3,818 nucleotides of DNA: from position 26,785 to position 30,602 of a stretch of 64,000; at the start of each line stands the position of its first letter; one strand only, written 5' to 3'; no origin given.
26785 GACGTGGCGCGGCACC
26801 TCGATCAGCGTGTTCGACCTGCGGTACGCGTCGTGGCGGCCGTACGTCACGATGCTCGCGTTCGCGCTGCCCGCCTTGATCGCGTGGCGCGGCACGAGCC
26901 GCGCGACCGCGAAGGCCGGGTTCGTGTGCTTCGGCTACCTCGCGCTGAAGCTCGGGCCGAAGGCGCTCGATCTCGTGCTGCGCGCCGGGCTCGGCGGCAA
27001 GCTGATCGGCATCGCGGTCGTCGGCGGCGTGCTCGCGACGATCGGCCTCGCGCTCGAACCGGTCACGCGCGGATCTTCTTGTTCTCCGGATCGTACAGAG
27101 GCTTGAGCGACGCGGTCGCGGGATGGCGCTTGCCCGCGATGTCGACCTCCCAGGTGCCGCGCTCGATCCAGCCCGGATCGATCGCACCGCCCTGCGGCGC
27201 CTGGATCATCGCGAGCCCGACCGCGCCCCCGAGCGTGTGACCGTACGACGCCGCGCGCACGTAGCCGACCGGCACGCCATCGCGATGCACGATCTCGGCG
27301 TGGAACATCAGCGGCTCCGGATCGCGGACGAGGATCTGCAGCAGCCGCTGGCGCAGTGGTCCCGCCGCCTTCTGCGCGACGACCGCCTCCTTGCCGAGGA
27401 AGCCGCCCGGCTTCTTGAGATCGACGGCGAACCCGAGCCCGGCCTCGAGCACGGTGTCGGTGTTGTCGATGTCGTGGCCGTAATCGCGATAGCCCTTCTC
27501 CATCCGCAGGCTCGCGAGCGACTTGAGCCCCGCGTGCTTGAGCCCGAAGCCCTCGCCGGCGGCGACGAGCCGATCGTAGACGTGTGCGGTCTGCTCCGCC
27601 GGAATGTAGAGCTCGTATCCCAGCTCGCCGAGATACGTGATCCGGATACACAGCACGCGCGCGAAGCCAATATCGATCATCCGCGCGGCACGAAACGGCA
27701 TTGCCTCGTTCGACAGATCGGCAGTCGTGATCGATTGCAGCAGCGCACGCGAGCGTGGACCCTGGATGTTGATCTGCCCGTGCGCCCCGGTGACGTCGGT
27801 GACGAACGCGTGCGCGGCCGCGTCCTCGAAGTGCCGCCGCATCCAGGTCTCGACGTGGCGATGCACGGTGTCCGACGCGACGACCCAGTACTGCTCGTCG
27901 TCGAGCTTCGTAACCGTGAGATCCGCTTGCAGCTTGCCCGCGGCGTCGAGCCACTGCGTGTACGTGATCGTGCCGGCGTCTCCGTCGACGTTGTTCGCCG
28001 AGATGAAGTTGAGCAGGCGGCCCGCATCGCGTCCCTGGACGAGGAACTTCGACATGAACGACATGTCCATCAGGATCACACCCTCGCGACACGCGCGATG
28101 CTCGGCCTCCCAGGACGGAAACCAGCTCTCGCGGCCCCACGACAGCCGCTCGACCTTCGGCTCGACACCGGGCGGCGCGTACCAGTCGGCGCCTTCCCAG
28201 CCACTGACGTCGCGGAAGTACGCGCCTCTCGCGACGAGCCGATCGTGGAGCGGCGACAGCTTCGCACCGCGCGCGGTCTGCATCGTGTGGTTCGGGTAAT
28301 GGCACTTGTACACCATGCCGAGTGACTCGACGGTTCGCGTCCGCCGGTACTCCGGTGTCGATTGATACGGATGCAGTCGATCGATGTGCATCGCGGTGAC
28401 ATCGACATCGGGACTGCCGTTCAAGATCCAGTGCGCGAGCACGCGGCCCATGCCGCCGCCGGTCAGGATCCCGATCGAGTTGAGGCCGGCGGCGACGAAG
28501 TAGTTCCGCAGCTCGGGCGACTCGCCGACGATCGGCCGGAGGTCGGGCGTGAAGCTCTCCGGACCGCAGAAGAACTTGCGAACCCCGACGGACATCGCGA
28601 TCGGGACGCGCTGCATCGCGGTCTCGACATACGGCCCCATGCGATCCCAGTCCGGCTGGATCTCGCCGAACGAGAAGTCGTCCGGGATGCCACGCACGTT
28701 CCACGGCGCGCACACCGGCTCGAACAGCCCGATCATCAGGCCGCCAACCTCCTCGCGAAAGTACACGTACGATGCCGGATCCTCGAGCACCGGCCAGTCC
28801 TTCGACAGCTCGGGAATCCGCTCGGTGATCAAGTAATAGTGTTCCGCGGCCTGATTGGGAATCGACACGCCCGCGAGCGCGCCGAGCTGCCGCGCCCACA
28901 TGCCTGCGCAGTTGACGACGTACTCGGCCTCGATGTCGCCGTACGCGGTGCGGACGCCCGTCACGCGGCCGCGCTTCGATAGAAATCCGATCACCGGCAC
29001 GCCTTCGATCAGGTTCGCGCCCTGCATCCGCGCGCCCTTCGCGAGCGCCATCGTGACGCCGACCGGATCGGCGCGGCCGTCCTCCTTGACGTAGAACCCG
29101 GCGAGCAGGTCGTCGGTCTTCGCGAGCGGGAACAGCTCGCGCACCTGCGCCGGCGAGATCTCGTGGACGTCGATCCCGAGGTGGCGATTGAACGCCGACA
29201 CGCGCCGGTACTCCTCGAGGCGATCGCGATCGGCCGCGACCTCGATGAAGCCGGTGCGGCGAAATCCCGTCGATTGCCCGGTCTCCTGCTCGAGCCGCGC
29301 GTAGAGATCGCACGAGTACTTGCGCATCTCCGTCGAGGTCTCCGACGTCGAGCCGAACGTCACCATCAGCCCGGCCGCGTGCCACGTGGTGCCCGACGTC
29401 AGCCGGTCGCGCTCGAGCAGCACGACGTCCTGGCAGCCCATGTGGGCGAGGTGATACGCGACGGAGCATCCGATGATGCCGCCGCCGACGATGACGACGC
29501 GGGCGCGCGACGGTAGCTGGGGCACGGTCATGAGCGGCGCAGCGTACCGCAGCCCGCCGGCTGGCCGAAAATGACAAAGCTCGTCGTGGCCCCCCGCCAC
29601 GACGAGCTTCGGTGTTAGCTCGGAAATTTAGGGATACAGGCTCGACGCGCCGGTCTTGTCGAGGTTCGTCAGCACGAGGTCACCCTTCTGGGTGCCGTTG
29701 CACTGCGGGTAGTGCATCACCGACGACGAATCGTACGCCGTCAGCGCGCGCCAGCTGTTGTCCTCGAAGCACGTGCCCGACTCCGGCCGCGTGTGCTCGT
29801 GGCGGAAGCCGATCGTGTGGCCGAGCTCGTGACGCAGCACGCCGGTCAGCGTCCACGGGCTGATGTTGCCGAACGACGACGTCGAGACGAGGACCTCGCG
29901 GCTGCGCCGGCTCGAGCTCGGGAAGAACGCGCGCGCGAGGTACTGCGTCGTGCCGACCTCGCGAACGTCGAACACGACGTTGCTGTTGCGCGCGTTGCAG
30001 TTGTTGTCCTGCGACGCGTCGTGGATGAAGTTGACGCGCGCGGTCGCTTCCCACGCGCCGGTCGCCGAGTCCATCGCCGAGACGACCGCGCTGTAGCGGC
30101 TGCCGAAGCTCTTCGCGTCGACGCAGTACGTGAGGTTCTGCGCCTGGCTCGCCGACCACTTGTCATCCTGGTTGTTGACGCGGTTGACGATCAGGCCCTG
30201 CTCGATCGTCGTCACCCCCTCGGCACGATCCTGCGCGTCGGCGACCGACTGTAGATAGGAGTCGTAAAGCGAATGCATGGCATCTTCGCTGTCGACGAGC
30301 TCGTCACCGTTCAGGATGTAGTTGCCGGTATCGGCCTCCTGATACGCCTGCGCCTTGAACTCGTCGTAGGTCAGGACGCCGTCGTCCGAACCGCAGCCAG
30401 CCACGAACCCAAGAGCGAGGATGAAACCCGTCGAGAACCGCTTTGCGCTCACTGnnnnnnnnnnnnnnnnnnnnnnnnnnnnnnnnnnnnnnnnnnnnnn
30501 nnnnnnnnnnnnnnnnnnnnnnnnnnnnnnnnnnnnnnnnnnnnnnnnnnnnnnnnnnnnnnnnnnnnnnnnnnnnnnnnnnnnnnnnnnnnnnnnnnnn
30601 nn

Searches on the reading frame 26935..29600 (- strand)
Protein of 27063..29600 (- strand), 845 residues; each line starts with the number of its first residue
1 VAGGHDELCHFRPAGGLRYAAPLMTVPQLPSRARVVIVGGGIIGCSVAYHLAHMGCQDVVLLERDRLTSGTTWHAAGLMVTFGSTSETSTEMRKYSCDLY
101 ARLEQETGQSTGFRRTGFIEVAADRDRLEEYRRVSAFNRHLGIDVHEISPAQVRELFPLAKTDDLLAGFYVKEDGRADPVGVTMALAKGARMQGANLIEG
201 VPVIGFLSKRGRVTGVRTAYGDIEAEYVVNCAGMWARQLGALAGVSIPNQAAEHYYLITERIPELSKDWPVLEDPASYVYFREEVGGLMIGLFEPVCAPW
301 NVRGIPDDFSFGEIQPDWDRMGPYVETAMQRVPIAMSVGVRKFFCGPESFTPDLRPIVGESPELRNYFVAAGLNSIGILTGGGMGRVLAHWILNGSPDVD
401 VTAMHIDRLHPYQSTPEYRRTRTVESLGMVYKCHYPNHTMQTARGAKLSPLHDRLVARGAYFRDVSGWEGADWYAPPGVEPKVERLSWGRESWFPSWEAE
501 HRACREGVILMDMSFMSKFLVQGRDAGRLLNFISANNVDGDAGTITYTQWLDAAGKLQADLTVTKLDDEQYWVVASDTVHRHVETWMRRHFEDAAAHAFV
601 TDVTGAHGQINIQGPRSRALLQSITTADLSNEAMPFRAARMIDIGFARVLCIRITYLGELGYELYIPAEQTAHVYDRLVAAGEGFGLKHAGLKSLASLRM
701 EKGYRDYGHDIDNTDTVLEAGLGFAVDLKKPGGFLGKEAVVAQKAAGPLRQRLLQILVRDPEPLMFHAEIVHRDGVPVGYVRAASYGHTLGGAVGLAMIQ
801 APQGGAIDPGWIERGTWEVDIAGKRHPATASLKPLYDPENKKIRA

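Call 58: search_protein_families(library=pfam, proteins=[window:27063-29600:-, window:26935-29577:-], max_evalue=0.001)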
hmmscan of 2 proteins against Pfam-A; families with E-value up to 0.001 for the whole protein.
window:27063-29600:- (845 aa): 13 families
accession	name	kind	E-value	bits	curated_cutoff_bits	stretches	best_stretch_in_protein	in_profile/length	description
PF01266.30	DAO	-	4.8e-71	240.6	27.9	1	34-391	1-353/353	FAD dependent oxidoreductase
PF01571.26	GCV_T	-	1.4e-70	237.9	25.6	1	451-725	1-255/255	Aminomethyltransferase folate-binding domain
PF08669.17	GCV_T_C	-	1.9e-18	66.6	25.9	1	752-837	2-80/80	Glycine cleavage T-protein C-terminal barrel domain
PF16350.10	FAO_M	-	9.3e-14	51.8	27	1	394-449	1-56/56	FAD dependent oxidoreductase central domain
PF07992.20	Pyr_redox_2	-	1.7e-06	28.1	26.1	1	30-68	142-178/291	Pyridine nucleotide-disulphide oxidoreductase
PF00890.30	FAD_binding_2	-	3.1e-06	27.1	20.4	1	35-217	2-179/414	FAD binding domain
PF13450.12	NAD_binding_8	-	1.6e-05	25.5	21.9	1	37-84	1-49/68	NAD(P)-binding Rossmann-like domain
PF00070.33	Pyr_redox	-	7.7e-05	23.6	22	1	34-67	1-34/82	Pyridine nucleotide-disulphide oxidoreductase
PF04820.20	Trp_halogenase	-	0.00014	21.3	21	0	181-237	159-216/458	Tryptophan halogenase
PF13738.12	Pyr_redox_3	-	0.00017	21.4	30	0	36-75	1-41/305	Pyridine nucleotide-disulphide oxidoreductase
PF00899.27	ThiF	-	0.00045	19.9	28.1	1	32-66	20-54/238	ThiF family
PF01494.25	FAD_binding_3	-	0.0009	19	22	0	33-76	2-43/349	FAD binding domain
PF02558.23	ApbA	-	0.00092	19.3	22.2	0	35-88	1-51/150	Ketopantoate reductase PanE/ApbA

window:26935-29577:- (880 aa): 0 families

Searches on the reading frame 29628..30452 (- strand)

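Call 58: search_protein_families(library=pfam, proteins=[window:29628-30452:-], max_evalue=0.001)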
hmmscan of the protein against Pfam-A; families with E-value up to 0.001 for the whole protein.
window:29628-30452:- (274 aa): 4 families
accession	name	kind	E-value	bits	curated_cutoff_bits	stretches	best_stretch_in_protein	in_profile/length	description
PF00413.30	Peptidase_M10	-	9.8e-08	32.5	24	1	103-221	3-127/159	Matrixin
PF12388.14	Peptidase_M57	-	6.9e-07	29.6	21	1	104-219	38-150/212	Dual-action HEIGH metallo-peptidase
PF13688.12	Reprolysin_5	-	2.9e-06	28.1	27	1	128-244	60-190/196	Metallo-peptidase family M12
PF01400.30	Astacin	-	5.1e-05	23.5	22.5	0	203-224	79-100/189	Astacin (Peptidase family M12A)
